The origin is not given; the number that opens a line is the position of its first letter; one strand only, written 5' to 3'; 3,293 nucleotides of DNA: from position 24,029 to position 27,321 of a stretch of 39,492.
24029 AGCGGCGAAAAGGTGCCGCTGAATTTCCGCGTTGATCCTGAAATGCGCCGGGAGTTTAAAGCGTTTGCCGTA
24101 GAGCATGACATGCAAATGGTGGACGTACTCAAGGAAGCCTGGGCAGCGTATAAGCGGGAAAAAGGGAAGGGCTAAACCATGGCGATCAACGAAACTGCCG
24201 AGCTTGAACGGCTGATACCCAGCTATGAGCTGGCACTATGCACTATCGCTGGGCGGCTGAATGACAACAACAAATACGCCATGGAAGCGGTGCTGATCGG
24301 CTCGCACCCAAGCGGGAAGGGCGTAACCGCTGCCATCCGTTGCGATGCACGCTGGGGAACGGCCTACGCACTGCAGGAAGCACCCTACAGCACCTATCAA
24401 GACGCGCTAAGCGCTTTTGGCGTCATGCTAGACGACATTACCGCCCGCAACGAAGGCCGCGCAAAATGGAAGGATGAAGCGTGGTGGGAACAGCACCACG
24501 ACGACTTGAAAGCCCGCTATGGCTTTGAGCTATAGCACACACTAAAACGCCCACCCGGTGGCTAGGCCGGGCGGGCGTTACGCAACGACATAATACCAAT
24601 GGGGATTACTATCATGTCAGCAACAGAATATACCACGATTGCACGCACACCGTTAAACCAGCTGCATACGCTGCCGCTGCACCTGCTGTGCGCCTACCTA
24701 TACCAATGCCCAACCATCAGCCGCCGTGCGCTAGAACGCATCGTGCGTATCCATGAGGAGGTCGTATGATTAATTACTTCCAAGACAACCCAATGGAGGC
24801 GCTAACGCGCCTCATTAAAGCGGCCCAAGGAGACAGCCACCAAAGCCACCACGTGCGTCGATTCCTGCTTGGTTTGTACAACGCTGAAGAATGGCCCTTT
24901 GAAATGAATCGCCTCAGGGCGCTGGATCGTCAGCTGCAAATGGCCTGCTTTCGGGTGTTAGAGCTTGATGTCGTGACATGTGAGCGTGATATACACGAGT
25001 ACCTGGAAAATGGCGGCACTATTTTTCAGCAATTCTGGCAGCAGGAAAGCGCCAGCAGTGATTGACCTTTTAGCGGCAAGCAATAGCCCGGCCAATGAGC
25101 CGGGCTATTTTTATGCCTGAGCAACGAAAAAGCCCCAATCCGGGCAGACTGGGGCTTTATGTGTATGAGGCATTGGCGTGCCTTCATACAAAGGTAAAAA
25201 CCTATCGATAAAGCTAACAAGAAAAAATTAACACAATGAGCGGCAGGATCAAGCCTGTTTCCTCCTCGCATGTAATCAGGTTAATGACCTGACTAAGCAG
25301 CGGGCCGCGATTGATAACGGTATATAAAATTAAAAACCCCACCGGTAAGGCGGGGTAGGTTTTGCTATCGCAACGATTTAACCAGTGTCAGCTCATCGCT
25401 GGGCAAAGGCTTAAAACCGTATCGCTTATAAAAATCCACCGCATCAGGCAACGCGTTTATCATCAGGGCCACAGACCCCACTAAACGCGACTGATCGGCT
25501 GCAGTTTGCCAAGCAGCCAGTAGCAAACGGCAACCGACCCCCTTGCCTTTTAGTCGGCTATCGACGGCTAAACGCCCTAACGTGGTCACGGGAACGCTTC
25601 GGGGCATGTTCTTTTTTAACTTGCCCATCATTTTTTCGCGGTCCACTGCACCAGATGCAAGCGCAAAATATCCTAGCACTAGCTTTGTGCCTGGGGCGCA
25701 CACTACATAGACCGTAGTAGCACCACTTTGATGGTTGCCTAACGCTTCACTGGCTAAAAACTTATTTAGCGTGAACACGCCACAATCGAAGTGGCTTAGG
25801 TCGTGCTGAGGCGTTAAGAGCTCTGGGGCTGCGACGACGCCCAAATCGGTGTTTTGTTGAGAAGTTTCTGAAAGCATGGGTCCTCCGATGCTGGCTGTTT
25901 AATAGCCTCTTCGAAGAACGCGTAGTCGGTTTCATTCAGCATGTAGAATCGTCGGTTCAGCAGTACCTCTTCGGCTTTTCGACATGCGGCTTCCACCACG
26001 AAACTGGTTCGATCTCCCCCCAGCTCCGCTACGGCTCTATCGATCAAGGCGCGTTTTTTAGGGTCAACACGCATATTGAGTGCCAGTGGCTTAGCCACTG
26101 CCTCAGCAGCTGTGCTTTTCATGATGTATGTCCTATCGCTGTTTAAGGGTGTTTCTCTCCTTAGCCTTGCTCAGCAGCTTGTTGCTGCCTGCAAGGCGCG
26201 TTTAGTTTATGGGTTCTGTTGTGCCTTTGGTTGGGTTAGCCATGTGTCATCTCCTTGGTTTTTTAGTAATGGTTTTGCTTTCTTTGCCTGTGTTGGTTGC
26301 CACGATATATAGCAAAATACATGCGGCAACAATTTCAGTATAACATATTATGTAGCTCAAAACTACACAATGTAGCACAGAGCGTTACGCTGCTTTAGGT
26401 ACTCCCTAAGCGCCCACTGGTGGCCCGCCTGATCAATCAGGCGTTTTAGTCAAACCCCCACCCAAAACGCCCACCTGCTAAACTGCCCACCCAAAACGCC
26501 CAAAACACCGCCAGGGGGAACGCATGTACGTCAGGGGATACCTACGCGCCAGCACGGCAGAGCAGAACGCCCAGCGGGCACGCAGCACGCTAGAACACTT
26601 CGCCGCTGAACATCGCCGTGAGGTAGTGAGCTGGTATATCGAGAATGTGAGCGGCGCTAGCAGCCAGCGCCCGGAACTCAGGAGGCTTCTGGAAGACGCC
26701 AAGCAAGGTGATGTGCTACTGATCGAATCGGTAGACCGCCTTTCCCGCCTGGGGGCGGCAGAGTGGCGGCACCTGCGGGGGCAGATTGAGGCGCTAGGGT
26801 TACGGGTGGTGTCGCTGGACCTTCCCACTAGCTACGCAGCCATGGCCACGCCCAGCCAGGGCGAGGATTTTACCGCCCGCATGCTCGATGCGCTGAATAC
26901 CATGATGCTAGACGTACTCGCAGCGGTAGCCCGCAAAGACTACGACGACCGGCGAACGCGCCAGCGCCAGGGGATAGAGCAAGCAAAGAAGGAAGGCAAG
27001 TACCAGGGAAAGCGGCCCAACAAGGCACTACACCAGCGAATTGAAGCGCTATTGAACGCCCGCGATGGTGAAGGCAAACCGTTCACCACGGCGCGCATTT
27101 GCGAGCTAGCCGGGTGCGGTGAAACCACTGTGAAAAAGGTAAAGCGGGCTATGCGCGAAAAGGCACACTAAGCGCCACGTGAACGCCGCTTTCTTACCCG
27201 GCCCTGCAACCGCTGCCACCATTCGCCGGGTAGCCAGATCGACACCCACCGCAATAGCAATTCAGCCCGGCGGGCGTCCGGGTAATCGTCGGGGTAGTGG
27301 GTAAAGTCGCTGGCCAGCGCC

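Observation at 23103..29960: A lambda-like temperate phage carries a full plasmid maintenance module as well as an integrase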

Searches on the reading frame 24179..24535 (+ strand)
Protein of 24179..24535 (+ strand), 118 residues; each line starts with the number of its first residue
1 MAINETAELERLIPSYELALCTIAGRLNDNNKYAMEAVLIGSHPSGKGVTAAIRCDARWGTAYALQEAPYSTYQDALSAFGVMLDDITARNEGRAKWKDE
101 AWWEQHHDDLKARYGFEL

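Call 4: search_protein_families(library=pfam, proteins=[window:24179-24535:+], max_evalue=0.01)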
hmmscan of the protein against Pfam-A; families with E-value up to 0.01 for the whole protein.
window:24179-24535:+ (118 aa): 0 families

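Call 5: search_protein_families(library=ncbifam, proteins=[window:24179-24535:+], max_evalue=0.01)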
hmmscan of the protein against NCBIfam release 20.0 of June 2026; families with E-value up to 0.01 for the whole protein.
window:24179-24535:+ (118 aa): 0 families

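Call 6: search_protein_families(library=phrogs, proteins=[window:24179-24535:+], max_evalue=0.01)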
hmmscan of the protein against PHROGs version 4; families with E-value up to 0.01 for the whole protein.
window:24179-24535:+ (118 aa): 0 families

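Call 100: search_protein_families(library=ncbifam, proteins=[window:24179-24535:+], max_evalue=0.01)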
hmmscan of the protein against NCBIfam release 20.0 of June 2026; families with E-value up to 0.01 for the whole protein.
window:24179-24535:+ (118 aa): 0 families

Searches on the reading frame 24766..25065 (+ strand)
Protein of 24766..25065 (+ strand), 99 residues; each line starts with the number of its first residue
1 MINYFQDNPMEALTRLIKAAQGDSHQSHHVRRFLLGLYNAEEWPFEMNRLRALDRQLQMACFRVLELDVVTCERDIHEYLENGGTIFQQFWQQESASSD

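Call 4: search_protein_families(library=pfam, proteins=[window:24766-25065:+], max_evalue=0.01)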
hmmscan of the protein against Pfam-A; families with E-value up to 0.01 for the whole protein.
window:24766-25065:+ (99 aa): 1 family
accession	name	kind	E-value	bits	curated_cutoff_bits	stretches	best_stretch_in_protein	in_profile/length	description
PF24720.1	DUF7673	-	1e-26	93.2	27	1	11-93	2-83/85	Family of unknown function (DUF7673)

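Call 5: search_protein_families(library=ncbifam, proteins=[window:24766-25065:+], max_evalue=0.01)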
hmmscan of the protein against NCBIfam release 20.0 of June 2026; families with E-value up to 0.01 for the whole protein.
window:24766-25065:+ (99 aa): 0 families

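Call 6: search_protein_families(library=phrogs, proteins=[window:24766-25065:+], max_evalue=0.01)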
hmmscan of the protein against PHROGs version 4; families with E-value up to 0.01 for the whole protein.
window:24766-25065:+ (99 aa): 1 family
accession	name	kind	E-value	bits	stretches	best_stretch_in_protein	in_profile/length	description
phrog_6694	-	unknown function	1.5e-24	87.5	1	9-92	26-108/117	-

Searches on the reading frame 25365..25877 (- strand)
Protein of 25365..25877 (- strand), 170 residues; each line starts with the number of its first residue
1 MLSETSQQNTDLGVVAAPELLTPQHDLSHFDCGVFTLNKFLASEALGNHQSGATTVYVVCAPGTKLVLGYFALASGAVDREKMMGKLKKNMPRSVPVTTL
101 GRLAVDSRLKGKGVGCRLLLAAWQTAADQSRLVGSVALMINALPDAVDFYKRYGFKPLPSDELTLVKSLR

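Call 4: search_protein_families(library=pfam, proteins=[window:25365-25877:-], max_evalue=0.01)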
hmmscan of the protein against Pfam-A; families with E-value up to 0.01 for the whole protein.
window:25365-25877:- (170 aa): 3 families
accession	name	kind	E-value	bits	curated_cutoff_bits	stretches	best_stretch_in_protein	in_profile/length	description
PF13673.13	Acetyltransf_10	-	3.1e-09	37.3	23.6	1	95-158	52-110/128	Acetyltransferase (GNAT) domain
PF13508.13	Acetyltransf_7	-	2.8e-07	31.3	27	1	98-157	30-84/84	Acetyltransferase (GNAT) domain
PF00583.31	Acetyltransf_1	-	4.3e-05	24.2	20.7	1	92-155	55-116/116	Acetyltransferase (GNAT) family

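Call 5: search_protein_families(library=ncbifam, proteins=[window:25365-25877:-], max_evalue=0.01)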
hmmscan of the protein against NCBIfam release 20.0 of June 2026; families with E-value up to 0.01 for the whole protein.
window:25365-25877:- (170 aa): 1 family
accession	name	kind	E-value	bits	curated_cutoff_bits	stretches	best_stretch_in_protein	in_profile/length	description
NF040501.1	resist_ArsN2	equivalog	0.0093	15.6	125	0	102-161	53-107/133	arsenic resistance N-acetyltransferase ArsN2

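Call 6: search_protein_families(library=phrogs, proteins=[window:25365-25877:-], max_evalue=0.01)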
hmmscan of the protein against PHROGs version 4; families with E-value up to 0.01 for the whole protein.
window:25365-25877:- (170 aa): 2 families
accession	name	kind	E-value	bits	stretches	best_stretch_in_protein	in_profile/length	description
phrog_1758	-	other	2.5e-30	106.8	1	21-162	17-165/184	acetyltransferase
phrog_1249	-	other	0.0026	18.5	1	89-157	81-148/180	acetyltransferase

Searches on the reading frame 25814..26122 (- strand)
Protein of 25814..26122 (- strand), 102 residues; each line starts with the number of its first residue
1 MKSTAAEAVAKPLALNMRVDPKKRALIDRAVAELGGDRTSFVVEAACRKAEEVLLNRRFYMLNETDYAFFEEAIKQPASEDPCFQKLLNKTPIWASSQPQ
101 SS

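Call 4: search_protein_families(library=pfam, proteins=[window:25814-26122:-], max_evalue=0.01)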
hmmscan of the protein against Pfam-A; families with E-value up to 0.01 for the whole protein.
window:25814-26122:- (102 aa): 1 family
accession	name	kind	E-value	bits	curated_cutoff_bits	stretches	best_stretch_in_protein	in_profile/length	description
PF08681.18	TacA1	-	1.1e-18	67.3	21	1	15-89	2-76/80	Antitoxin TacA 1-like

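Call 5: search_protein_families(library=ncbifam, proteins=[window:25814-26122:-], max_evalue=0.01)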
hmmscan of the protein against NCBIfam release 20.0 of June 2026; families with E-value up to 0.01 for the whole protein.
window:25814-26122:- (102 aa): 0 families

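Call 6: search_protein_families(library=phrogs, proteins=[window:25814-26122:-], max_evalue=0.01)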
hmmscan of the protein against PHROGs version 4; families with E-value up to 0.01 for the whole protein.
window:25814-26122:- (102 aa): 2 families
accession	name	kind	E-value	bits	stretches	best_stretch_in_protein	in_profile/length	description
phrog_10531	-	unknown function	8e-08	33.7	1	13-81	7-75/89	-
phrog_26633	-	unknown function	0.0037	18.6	0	64-88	8-32/98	-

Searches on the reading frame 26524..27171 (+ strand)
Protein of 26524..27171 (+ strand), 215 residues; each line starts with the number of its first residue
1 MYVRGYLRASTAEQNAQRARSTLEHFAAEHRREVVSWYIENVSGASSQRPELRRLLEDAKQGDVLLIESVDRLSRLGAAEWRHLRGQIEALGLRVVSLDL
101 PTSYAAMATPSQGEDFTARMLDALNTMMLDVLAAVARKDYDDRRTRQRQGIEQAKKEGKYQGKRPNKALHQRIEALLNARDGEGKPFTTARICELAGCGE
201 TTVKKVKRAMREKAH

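Call 4: search_protein_families(library=pfam, proteins=[window:26524-27171:+], max_evalue=0.01)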
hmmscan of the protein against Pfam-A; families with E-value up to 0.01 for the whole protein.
window:26524-27171:+ (215 aa): 2 families
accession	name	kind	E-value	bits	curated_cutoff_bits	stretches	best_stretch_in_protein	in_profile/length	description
PF00239.26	Resolvase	-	3.5e-25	89.2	23.3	1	5-160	3-145/145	Resolvase, N terminal domain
PF13551.12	HTH_29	-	0.0015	19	28.1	1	172-212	1-38/64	Winged helix-turn helix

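Call 5: search_protein_families(library=ncbifam, proteins=[window:26524-27171:+], max_evalue=0.01)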
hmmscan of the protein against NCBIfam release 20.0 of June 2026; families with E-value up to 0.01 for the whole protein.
window:26524-27171:+ (215 aa): 7 families
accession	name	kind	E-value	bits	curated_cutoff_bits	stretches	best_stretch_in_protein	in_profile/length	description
NF009949.0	PRK13413.1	equivalog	1.2e-09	38.2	272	1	3-75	2-75/203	master DNA invertase Mpi family serine-type recombinase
NF033518.0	transpos_IS607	equivalog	2.2e-07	30.6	110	1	5-79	58-136/187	IS607 family transposase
NF041201.1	recomb_XisF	equivalog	4.6e-07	29.1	375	1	5-148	3-141/465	fdxN element excision recombinase XisF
NF047343.1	SCCmet_CcrB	equivalog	3e-06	26.2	900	1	4-77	10-91/542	cassette chromosome recombinase CcrB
NF049883.1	resolv_YneB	equivalog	2.6e-05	23.8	175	1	5-157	8-145/211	YneB family resolvase-like protein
NF047344.1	SCCmet_CcrA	equivalog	0.00021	20.6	700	1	5-76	6-77/442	cassette chromosome recombinase CcrA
NF001467.0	PRK00325.1-2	equivalog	0.0029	16.5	429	1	105-192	265-350/364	mannuronate-specific alginate lyase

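Call 6: search_protein_families(library=phrogs, proteins=[window:26524-27171:+], max_evalue=0.01)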
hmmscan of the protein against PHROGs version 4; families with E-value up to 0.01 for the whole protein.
window:26524-27171:+ (215 aa): 6 families
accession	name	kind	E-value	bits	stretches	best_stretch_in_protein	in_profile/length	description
phrog_125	-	DNA, RNA and nucleotide metabolism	6.3e-41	141.6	1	2-213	21-206/254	DNA invertase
phrog_95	-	integration and excision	2.6e-18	67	1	1-165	88-245/651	integrase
phrog_31769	-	unknown function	1.5e-16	61.1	1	58-139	2-85/85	-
phrog_35251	-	unknown function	5.3e-08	33.6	1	58-99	2-43/65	-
phrog_8275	-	DNA, RNA and nucleotide metabolism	0.00013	22.8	1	5-56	4-49/51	DNA invertase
phrog_6620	-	integration and excision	0.00048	20.7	1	5-79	60-137/201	transposase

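Call 72: search_solved_structures(query=window:26524-27171:+, max_evalue=0.00001)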
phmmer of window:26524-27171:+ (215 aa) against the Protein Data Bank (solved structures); distinct sequences matched with E-value up to 0.00001: 2.
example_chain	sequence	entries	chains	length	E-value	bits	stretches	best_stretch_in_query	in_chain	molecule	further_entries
2r0q_C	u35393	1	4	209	2.6e-11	46.8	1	3-163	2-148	Putative transposon Tn552 DNA-invertase bin3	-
2gm4_A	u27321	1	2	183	8.1e-06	28.8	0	3-99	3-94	Transposon gamma-delta resolvase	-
